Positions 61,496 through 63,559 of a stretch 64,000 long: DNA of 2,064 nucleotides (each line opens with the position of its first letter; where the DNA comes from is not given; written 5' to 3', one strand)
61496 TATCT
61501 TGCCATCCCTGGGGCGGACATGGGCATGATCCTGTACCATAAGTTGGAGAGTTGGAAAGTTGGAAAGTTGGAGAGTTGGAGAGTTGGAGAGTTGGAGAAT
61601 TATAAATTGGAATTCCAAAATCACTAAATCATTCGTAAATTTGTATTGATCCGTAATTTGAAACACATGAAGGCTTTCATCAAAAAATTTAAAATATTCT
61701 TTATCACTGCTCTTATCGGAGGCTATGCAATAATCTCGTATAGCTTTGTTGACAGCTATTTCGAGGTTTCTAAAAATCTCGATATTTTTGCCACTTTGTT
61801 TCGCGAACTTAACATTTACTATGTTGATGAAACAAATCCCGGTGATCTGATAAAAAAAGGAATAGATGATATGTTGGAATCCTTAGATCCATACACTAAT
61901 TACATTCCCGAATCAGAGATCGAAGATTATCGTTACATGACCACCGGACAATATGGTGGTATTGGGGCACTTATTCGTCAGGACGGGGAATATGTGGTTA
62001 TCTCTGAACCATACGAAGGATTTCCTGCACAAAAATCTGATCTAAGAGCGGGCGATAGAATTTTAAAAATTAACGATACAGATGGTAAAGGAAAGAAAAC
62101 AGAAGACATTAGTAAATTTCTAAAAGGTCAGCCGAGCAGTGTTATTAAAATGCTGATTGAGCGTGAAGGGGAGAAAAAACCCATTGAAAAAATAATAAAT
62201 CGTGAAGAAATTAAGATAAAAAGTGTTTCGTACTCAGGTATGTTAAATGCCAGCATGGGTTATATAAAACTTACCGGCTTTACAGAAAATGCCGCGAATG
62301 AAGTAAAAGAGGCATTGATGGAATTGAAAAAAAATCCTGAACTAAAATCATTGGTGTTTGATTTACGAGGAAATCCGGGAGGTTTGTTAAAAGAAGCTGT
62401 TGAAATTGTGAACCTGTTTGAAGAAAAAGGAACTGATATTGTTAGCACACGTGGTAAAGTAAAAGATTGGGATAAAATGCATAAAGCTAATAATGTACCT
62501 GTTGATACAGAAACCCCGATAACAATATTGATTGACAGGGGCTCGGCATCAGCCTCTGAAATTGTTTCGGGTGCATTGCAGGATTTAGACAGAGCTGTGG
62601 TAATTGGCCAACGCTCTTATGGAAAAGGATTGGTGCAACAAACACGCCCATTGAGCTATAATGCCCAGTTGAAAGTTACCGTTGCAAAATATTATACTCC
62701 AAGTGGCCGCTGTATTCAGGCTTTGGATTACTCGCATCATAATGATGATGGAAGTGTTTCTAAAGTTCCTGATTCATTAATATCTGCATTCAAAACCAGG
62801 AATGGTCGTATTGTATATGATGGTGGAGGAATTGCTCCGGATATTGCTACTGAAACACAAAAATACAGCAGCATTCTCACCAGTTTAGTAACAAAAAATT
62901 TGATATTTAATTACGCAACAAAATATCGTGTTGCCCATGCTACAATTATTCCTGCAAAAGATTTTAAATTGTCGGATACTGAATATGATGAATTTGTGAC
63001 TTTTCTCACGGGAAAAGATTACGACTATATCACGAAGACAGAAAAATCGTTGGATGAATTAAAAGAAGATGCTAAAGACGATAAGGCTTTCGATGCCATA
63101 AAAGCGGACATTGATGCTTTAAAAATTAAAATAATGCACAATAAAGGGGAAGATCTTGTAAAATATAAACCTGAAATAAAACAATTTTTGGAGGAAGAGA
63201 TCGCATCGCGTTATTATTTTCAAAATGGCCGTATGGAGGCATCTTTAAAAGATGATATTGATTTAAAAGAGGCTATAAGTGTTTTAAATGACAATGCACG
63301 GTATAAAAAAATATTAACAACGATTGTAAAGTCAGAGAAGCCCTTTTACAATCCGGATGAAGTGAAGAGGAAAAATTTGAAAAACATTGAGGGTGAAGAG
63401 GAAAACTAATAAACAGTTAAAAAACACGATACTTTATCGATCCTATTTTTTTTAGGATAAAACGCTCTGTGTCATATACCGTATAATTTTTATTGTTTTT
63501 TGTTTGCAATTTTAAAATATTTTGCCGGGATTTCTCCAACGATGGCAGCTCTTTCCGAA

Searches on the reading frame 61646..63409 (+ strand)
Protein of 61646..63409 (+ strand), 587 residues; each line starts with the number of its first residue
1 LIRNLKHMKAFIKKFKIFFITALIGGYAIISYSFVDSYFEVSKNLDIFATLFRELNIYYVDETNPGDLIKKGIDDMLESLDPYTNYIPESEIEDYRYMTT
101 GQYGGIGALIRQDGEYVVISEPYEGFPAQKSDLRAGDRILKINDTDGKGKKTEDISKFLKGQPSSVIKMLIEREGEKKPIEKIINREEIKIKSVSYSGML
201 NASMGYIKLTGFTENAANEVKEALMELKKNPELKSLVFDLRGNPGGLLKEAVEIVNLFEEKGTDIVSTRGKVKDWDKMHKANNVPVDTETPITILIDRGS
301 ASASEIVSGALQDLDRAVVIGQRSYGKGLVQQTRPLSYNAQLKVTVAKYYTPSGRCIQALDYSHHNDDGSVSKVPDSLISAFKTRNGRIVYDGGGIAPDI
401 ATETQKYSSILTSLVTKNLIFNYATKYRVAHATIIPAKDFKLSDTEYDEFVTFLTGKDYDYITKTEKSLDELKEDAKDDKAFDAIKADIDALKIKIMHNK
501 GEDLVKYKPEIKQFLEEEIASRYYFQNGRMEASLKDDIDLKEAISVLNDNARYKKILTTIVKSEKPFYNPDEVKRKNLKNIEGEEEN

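Call 12: search_protein_families(library=pfam, proteins=[window:61646-63409:+])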
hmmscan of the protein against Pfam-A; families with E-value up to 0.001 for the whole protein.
window:61646-63409:+ (587 aa): 4 families
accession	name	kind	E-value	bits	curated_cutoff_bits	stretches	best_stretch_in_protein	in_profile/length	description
PF03572.23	Peptidase_S41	-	4.3e-49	166.7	24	1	204-359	2-156/165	Peptidase family S41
PF17820.7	PDZ_6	-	2.2e-08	34.1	27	1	118-173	1-54/54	PDZ domain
PF00595.29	PDZ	-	2.4e-08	34.7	23.2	1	104-172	10-81/81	PDZ domain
PF13180.12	PDZ_2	-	3e-06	27.9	27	1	104-179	1-75/80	PDZ domain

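Call 47: find_related_loci(query=window:61667-63406:+, collection=metagenome_contigs, flank=3000)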
Query window:61667-63406:+ (580 aa) in metagenome_contigs; peptide patterns used: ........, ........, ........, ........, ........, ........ (x = any residue, [..] = any of these).
311 stretches matched a pattern; 8 encode a relative of the query (tblastn E <= 1e-3); 7 distinct loci.
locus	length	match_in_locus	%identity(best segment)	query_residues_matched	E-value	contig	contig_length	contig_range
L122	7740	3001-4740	96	1-580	0e+0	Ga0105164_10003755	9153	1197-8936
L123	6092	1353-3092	96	1-580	0e+0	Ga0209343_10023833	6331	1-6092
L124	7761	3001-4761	81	5-578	0e+0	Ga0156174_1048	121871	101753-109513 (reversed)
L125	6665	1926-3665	79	1-580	0e+0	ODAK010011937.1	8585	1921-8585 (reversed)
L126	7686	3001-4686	80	1-562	0e+0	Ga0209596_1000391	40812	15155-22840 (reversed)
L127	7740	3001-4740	77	1-580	0e+0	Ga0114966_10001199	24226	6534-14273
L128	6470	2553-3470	32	74-351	1e-30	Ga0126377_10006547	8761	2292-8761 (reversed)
